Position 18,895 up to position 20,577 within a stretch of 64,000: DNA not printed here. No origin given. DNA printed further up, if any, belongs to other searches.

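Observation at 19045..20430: MtmB-family methyltransferase without pyrrolysine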

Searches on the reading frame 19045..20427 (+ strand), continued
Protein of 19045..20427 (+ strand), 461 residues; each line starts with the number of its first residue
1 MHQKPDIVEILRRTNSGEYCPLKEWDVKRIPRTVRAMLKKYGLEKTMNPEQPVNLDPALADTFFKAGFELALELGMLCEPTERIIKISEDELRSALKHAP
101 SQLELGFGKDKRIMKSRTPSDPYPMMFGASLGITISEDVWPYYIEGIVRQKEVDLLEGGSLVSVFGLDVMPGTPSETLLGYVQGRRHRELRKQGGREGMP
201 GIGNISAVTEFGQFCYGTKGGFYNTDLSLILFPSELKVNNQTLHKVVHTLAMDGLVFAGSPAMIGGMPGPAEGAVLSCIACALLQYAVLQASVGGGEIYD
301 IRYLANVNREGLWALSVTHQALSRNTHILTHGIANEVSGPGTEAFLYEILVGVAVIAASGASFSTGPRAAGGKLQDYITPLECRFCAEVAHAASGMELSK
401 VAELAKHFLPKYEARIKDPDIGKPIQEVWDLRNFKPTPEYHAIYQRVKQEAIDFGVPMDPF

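Call 47: find_encoding_contigs(protein=P0005, flank=10000, max_places=1)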
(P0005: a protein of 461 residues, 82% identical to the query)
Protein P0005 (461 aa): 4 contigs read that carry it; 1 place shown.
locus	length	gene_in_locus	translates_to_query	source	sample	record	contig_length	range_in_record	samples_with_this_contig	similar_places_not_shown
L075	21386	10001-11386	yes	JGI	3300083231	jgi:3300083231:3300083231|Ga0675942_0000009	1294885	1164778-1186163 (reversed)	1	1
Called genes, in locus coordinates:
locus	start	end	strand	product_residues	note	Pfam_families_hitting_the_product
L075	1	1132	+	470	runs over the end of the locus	PF07690:MFS_1, PF13347:MFS_2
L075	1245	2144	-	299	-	PF08448:PAS_4, PF13426:PAS_9 (weak), PF00990:GGDEF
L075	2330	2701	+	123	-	PF00392:GntR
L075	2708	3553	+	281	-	PF00005:ABC_tran, PF13304:AAA_21 (faint)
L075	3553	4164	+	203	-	PF13346:ABC2_membrane_5, PF12730:ABC2_membrane_4 (weak)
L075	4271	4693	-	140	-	-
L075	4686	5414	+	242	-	PF00392:GntR, PF07702:UTRA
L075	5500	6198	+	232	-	PF03450:CO_deh_flav_C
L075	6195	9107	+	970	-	PF00111:Fer2 (weak), PF01799:Fer2_2, PF01315:Ald_Xan_dh_C, PF02738:MoCoBD_1, PF20256:MoCoBD_2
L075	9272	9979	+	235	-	PF02607:B12-binding_2, PF02310:B12-binding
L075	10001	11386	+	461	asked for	PF05369:MtmB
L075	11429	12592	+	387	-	PF01208:URO-D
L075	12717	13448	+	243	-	-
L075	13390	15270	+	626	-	PF00111:Fer2, PF17650:RACo_linker, PF17651:Raco_middle, PF14574:RACo_C_ter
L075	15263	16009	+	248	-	PF02633:Creatininase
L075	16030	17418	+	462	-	PF01979:Amidohydro_1, PF07969:Amidohydro_3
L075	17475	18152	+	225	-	PF03450:CO_deh_flav_C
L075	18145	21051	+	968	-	PF00111:Fer2 (weak), PF13085:Fer2_3 (weak), PF01799:Fer2_2, PF01315:Ald_Xan_dh_C, PF02738:MoCoBD_1, PF20256:MoCoBD_2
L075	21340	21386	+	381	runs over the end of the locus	PF02608:Bmp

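Call 55: predict_structure(alignment_id=A1)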
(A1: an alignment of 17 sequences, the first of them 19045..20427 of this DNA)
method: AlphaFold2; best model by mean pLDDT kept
length: 461 residues; sequences in the alignment: 17
mean_pLDDT: 74.8   pTM: 0.83
mean pLDDT of the five models: 74.8, 72.2, 71.0, 70.7, 61.1
residues with pLDDT >= 90: 91; 70-90: 213; 50-70: 106; < 50: 51
segments of 3 or more residues with pLDDT < 50: 204-218, 258-268, 291-305, 369-375
pLDDT, mean of each block of 10 residues (from residue 1): 62 86 88 93 91 92 95 89 89 80 80 75 73 65 84 71 64 58 75 85 43 41 56 65 66 56 47 85 73 39 58 86 77 63 88 85 53 55 87 90 94 78 83 89 96 94 74
secondary structure, 60 per line:
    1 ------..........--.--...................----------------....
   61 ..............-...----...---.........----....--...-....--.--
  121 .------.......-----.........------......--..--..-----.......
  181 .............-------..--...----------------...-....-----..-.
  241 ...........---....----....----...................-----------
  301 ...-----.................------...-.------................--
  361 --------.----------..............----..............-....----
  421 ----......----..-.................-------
elements in order: H7-16 H22-40 H57-74 E76-78 E83-85 H89-97 E102-105 E112-115 E128-134 H140-148 E155-160 H174-193 E228-231 H240-251 E255-258 H263-266 H271-289 E301-303 H309-325 E332-334 H343-358 H380-393 H398-411 H413-416 H425-428 H438-454

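Call 59: fold_search(model_id=the predicted structure, library=pdb)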
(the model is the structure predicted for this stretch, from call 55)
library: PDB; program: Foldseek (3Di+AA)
matches with E <= 10: 785; with E <= 0.001: 6
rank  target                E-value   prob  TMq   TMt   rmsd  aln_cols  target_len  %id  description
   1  1nth                  8.4e-31  1.00  0.88  0.89   2.9       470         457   27  Crystal structure of the methanosarcina barkeri monomethylamine methyltransferase (MTMB) (released 2003-02-04)
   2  1tv2                  1.2e-30  1.00  0.88  0.89   2.9       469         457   28  Crystal structure of the hydroxylamine MtmB complex (released 2004-10-19)
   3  1l2q                  1.2e-30  1.00  0.88  0.89   2.9       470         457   27  Crystal Structure of the Methanosarcina barkeri Monomethylamine Methyltransferase (MtmB) (released 2002-06-05)
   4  7xcm_C                3.4e-06  1.00  0.45  0.43  14.4       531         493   14  Crystal structure of sulfite MttB structure at 3.2 A resolution (released 2023-01-18)
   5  7xcl_A                4.2e-06  1.00  0.46  0.43  15.3       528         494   13  Crystal structure of trimethylamine methyltransferase MttB from Methanosarcina barkeri at 2.5 A resolution (released 2023-01-18)
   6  7xcn_A                1.2e-05  1.00  0.44  0.42  15.4       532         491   13  Crystal structure of the MttB-MttC complex at 2.7 A resolution (released 2023-01-18)
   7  5iu0_A                4.3e-03  0.66  0.23  0.23  12.4       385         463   10  Rubisco from Arabidopsis thaliana (released 2017-07-12)
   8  1vs1_C                6.9e-03  0.94  0.29  0.45   8.6       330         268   11  Crystal structure of 3-deoxy-D-arabino-heptulosonate-7-phosphate synthase (DAHP synthase) from Aeropyrum pernix in com (released 2006-05-16)
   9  1wdd_E                6.9e-03  0.63  0.23  0.23  12.1       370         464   10  Crystal Structure of Activated Rice Rubisco Complexed with 2-Carboxyarabinitol-1,5-bisphosphate (released 2004-11-13)
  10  2qez_F                6.9e-03  0.60  0.26  0.27  14.4       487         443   10  Crystal structure of ethanolamine ammonia-lyase heavy chain (YP_013784.1) from Listeria monocytogenes 4b F2365 at 2.15 (released 2007-07-10)
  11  2v68_B                7.3e-03  0.60  0.23  0.22  12.5       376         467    8  Crystal structure of Chlamydomonas reinhardtii Rubisco with large- subunit mutations V331A, T342I (released 2007-08-07)
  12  1uw9_B                7.7e-03  0.60  0.23  0.22  12.4       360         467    9  L290F-A222T chlamydomonas Rubisco mutant (released 2005-01-12)
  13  5wsk_B                8.6e-03  0.63  0.23  0.24  12.7       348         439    9  Structure of Ribulose-1,5-bisphosphate carboxylase/oxygenase from wheat (released 2018-02-14)
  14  2vdh_A                8.6e-03  0.63  0.23  0.23  12.5       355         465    8  Crystal structure of Chlamydomonas reinhardtii Rubisco with a large- subunit C172S mutation (released 2008-11-04)
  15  1uw9_H                9.0e-03  0.60  0.23  0.23  12.2       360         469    9  L290F-A222T chlamydomonas Rubisco mutant (released 2005-01-12)
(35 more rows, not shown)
